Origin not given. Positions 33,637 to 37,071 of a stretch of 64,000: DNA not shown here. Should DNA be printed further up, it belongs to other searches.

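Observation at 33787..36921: Leaderless 1044-aa glycanase bracketed by two CBM2-like modules with Calx-beta repeats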

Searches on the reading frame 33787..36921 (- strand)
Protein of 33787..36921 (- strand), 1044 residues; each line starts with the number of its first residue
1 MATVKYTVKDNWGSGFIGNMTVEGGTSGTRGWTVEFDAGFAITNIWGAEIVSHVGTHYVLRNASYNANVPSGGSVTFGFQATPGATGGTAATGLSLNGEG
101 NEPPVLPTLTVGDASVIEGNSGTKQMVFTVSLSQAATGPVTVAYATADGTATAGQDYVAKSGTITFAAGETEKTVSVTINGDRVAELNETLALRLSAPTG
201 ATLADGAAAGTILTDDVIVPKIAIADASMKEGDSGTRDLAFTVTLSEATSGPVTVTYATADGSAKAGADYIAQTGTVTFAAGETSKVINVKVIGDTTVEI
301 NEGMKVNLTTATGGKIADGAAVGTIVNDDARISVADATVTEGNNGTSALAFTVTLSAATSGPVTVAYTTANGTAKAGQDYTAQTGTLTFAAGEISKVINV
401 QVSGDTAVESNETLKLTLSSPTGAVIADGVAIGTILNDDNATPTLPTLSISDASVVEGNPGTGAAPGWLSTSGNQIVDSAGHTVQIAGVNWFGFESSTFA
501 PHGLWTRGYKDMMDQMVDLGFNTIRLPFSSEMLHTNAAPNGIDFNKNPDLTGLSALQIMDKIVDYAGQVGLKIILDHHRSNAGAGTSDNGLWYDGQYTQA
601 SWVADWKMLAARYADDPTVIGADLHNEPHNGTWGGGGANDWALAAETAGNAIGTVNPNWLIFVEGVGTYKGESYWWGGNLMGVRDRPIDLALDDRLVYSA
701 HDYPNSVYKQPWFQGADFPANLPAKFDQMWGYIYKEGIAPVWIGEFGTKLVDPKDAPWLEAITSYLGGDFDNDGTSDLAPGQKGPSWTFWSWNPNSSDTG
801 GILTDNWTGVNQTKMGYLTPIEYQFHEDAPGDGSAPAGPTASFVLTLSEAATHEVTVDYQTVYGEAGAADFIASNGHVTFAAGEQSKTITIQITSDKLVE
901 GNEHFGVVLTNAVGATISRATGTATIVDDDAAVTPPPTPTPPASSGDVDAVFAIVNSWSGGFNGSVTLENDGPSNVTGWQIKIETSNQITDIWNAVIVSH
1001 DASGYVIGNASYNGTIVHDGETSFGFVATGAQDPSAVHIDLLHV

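Call 4: search_protein_families(library=pfam, proteins=[window:33787-36921:-], max_evalue=0.1)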
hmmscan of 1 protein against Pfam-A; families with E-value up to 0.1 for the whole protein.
window:33787-36921:- (1044 aa): 7 families
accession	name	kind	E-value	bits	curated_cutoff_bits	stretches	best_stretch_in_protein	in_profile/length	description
PF03160.20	Calx-beta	-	1.6e-68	228.6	27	4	122-205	20-107/119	Calx-beta domain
PF00150.24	Cellulase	-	4.8e-51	174.3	23.5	1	484-796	8-272/272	Cellulase (glycosyl hydrolase family 5)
PF00553.25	CBM_2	-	2e-31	108.8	24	2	2-99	1-99/101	Cellulose binding domain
PF24547.1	DUF7601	-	0.00063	20.7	27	0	236-329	17-105/116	Domain of unknown function (DUF7601)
PF09478.16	CBM49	-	0.00084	20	23.4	0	964-1027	21-78/80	Carbohydrate binding domain CBM49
PF20579.4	LapA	-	0.0081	17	27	0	122-205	16-84/99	LapA domain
PF05737.18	Collagen_bind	-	0.018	15.6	27.5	0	329-383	68-117/131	Collagen binding domain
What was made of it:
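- On Glycoside hydrolase family 5 (Pfam PF00150): 174.3 bits against a cut-off of 23.5, aa 484-796 (call 4)
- Checked: Pfam on the whole protein gives Calx-beta 1.6e-68 (4 stretches), Cellulase/GH5 4.8e-51 (aa 484-796) and CBM_2 2e-31 (2 stretches) (call 4).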

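Call 5: search_protein_families(library=ncbifam, proteins=[window:33787-36921:-], max_evalue=0.1)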
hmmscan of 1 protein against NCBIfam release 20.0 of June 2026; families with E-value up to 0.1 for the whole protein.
window:33787-36921:- (1044 aa): 2 families
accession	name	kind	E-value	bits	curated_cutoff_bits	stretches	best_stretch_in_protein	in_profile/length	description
TIGR00845.1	caca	equivalog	6.4e-41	140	679.85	3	250-423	425-615/921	sodium/calcium exchanger 1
NF038115.1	SVAGG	subfamily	4.9e-22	78.5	150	4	238-297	281-343/407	SVAGG family GlyGly-CTERM protein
